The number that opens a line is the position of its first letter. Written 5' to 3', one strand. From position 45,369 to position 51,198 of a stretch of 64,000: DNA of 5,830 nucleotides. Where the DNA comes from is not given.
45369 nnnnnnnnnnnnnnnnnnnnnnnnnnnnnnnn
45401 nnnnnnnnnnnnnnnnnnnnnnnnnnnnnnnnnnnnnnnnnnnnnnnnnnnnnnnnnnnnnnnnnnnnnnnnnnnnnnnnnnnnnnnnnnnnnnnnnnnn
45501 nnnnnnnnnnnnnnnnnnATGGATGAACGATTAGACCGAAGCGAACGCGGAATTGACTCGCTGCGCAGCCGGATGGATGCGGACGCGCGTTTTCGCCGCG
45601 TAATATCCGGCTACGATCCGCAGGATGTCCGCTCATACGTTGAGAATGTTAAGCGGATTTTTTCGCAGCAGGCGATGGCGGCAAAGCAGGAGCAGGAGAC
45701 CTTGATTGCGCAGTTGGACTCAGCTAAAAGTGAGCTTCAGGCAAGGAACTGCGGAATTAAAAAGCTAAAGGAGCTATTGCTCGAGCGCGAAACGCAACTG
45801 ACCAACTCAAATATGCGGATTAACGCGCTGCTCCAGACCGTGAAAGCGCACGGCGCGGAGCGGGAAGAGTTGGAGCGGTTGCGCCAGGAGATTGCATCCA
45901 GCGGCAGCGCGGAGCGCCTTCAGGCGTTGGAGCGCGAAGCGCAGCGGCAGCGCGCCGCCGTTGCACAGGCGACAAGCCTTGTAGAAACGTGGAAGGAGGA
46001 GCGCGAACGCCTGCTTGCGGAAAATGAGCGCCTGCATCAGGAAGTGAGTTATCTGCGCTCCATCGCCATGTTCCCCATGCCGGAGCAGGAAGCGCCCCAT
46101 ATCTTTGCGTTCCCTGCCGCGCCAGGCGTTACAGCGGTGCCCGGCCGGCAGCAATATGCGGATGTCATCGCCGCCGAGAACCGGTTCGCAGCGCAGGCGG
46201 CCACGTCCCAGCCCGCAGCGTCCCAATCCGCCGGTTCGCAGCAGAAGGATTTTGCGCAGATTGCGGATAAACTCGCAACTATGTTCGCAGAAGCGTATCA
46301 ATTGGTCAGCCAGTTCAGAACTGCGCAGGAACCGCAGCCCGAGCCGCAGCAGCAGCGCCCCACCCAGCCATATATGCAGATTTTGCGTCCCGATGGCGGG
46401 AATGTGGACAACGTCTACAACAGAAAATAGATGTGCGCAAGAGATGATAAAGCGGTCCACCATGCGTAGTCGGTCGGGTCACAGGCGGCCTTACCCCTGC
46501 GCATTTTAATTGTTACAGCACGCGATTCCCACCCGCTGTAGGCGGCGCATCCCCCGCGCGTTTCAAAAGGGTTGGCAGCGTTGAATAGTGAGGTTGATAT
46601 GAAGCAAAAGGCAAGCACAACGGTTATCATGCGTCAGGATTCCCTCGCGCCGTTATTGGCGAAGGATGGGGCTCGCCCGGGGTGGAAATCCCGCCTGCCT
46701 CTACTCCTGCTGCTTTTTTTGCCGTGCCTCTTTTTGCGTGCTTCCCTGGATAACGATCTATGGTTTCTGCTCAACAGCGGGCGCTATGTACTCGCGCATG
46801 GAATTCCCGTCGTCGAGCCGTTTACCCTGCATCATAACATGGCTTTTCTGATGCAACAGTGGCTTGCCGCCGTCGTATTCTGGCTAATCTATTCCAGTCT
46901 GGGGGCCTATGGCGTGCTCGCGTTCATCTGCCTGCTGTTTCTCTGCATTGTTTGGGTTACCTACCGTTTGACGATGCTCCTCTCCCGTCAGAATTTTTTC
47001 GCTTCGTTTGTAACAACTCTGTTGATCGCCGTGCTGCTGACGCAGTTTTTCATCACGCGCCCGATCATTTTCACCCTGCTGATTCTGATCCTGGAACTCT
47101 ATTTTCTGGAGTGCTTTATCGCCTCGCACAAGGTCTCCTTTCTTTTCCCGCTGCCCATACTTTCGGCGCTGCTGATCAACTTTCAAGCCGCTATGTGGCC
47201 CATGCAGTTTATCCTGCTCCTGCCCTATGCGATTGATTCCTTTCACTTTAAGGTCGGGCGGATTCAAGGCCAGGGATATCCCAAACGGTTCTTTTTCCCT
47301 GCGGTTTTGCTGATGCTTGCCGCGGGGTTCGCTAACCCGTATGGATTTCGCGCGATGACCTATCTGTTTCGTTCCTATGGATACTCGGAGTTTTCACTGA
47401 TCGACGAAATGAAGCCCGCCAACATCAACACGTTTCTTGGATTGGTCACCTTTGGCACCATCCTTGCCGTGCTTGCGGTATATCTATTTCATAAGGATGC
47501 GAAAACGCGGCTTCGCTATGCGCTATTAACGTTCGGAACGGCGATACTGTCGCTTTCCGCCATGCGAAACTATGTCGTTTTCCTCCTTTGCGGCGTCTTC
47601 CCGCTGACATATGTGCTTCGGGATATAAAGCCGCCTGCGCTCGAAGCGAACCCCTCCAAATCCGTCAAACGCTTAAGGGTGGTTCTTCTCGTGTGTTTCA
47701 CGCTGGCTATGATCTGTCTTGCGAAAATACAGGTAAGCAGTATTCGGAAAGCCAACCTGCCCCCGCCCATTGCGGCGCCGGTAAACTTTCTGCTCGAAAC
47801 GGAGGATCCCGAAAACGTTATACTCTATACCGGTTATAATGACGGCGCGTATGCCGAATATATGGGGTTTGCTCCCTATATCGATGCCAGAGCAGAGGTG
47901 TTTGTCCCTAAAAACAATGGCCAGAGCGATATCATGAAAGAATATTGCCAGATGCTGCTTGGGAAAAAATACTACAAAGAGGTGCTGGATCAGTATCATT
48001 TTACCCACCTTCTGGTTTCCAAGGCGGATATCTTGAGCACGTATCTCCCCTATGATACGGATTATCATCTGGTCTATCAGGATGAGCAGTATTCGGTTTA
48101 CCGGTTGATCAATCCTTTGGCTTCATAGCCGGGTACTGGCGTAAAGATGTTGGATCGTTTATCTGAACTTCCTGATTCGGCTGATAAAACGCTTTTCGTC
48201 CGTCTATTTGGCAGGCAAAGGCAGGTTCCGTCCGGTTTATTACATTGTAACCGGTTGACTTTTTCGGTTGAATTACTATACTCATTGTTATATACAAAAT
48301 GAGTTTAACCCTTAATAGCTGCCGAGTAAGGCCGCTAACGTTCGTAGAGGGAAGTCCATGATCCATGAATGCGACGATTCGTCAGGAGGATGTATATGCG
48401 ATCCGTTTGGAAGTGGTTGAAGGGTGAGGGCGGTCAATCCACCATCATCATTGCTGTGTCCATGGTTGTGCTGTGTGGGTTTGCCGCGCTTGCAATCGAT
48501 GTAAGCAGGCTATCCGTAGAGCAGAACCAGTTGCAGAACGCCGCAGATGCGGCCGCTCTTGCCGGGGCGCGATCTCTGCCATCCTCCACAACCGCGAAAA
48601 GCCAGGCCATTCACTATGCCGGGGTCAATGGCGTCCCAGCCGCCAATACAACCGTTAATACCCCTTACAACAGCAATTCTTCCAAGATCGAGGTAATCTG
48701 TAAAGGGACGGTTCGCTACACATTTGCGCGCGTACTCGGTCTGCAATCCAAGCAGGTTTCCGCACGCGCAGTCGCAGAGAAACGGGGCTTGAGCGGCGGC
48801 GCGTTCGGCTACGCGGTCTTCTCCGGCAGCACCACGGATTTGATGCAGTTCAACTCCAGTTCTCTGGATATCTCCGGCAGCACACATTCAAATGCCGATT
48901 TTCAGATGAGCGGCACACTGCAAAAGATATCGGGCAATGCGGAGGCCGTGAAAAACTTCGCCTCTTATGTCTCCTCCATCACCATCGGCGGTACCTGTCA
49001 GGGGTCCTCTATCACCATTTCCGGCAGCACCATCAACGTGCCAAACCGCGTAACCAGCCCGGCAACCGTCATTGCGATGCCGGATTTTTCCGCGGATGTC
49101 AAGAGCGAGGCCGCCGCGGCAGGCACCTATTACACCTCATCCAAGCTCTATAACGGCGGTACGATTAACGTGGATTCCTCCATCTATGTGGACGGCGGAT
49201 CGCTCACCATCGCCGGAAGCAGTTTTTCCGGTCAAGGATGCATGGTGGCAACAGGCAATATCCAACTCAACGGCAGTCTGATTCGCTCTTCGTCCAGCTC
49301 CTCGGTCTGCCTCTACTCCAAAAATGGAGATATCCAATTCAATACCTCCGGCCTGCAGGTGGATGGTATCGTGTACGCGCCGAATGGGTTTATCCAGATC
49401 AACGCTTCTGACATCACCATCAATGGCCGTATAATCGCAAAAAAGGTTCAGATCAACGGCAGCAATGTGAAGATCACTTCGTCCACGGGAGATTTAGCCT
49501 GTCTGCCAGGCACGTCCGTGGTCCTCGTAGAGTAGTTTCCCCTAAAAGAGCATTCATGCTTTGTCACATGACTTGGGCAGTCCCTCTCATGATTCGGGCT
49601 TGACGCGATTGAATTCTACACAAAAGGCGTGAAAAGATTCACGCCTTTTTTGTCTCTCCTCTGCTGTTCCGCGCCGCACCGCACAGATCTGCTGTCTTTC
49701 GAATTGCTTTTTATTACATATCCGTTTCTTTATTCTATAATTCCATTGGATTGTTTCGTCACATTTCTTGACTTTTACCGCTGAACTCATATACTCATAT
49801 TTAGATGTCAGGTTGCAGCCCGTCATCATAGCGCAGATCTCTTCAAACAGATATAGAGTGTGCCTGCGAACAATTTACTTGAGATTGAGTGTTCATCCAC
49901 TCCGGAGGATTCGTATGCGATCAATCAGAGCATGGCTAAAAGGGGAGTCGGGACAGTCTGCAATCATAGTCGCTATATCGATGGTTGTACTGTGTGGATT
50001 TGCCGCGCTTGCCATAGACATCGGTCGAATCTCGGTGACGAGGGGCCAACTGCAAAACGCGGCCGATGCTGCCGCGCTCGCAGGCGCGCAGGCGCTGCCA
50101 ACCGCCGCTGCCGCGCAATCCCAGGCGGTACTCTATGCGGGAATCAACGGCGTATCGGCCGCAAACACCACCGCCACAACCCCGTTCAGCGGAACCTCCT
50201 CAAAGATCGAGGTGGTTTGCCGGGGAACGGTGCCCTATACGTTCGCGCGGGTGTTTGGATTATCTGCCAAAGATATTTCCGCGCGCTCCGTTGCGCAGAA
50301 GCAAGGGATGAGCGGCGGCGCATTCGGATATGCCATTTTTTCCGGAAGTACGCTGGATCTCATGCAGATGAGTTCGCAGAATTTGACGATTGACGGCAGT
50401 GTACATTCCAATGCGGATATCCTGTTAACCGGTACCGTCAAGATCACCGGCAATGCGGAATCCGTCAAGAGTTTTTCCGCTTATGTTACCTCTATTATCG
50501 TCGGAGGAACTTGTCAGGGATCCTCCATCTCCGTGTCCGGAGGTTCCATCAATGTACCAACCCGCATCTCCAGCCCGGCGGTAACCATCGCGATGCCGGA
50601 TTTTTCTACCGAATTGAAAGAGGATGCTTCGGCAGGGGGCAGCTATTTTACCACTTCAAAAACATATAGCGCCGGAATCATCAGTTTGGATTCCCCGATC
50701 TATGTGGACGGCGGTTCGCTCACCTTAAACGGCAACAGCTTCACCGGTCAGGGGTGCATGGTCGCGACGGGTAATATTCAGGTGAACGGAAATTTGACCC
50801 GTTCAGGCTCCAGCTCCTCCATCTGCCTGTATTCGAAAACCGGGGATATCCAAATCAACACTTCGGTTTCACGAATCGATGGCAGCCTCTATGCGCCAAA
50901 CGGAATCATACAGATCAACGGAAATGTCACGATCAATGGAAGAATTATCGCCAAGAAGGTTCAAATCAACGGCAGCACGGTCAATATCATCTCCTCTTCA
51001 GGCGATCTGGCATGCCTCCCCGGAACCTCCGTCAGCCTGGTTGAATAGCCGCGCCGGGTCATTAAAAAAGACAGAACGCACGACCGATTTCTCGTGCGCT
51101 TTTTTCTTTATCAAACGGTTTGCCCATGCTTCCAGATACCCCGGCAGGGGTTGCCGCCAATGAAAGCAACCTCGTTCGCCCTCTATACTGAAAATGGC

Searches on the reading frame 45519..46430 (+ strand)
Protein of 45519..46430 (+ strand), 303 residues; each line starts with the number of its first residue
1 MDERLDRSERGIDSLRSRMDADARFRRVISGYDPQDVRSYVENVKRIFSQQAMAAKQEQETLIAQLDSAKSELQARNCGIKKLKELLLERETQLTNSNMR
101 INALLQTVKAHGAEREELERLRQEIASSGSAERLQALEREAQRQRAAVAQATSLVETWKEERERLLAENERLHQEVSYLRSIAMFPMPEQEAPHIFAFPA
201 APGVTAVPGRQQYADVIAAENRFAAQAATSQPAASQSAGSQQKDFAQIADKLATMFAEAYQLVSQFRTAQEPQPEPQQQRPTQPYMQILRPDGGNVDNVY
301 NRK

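Call 7: search_protein_families(library=pfam, proteins=[window:45519-46430:+], max_evalue=0.01)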
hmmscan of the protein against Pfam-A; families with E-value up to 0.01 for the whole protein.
window:45519-46430:+ (303 aa): 1 family
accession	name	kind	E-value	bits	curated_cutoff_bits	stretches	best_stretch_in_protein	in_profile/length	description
PF05103.18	DivIVA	-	0.0096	16.3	28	1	24-89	10-71/131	DivIVA protein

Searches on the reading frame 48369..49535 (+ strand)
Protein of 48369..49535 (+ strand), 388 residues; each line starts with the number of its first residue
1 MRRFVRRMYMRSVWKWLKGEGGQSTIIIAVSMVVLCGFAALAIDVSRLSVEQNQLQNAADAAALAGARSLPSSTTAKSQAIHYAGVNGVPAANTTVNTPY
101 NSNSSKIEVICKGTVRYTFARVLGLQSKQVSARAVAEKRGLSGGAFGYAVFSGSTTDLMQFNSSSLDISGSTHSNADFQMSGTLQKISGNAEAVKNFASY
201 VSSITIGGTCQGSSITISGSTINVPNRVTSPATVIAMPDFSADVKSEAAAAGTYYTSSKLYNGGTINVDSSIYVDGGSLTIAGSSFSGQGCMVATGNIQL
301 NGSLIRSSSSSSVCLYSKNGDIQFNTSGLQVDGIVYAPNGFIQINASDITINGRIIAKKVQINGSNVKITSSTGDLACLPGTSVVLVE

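Call 7: search_protein_families(library=pfam, proteins=[window:48369-49535:+], max_evalue=0.01)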
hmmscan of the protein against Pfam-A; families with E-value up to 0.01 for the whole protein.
window:48369-49535:+ (388 aa): 4 families
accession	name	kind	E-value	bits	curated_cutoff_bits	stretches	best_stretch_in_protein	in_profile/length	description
PF13400.11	Tad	-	9.2e-14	51.9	22.3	1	22-68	1-46/47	Putative Flp pilus-assembly TadE/G-like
PF23981.1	DUF7305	-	3.3e-09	37.3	27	1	250-369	47-176/185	Domain of unknown function (DUF7305)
PF09977.15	Tad_C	-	0.0038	18.6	22.1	1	52-136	14-93/93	Putative Tad-like Flp pilus-assembly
PF07811.17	TadE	-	0.008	16.7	22.9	0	29-63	8-42/43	TadE-like protein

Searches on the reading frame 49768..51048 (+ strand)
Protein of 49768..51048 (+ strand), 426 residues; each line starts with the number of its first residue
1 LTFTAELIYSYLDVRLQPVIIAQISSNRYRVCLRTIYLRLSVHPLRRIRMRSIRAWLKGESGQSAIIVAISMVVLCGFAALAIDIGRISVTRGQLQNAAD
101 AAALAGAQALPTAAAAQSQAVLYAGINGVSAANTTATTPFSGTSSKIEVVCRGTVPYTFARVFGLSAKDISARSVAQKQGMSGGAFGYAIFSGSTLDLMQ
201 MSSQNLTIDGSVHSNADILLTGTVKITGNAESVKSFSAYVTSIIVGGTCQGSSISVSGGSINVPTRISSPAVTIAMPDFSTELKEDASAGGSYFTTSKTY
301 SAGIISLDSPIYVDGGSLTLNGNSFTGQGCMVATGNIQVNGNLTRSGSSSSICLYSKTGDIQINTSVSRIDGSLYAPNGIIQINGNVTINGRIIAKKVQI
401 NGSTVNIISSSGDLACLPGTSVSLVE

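Call 7: search_protein_families(library=pfam, proteins=[window:49768-51048:+], max_evalue=0.01)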
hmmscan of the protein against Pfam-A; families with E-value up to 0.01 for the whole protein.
window:49768-51048:+ (426 aa): 4 families
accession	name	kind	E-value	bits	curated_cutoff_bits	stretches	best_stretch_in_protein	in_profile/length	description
PF13400.11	Tad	-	2e-12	47.7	22.3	1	62-109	1-47/47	Putative Flp pilus-assembly TadE/G-like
PF23981.1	DUF7305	-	1.6e-08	35.1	27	1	305-403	74-173/185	Domain of unknown function (DUF7305)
PF07811.17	TadE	-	0.0034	17.9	22.9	1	62-103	1-42/43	TadE-like protein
PF20597.4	pAdhesive_15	-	0.0051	17.2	23.8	1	189-404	40-251/254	Putative Ice-binding-like adhesive domain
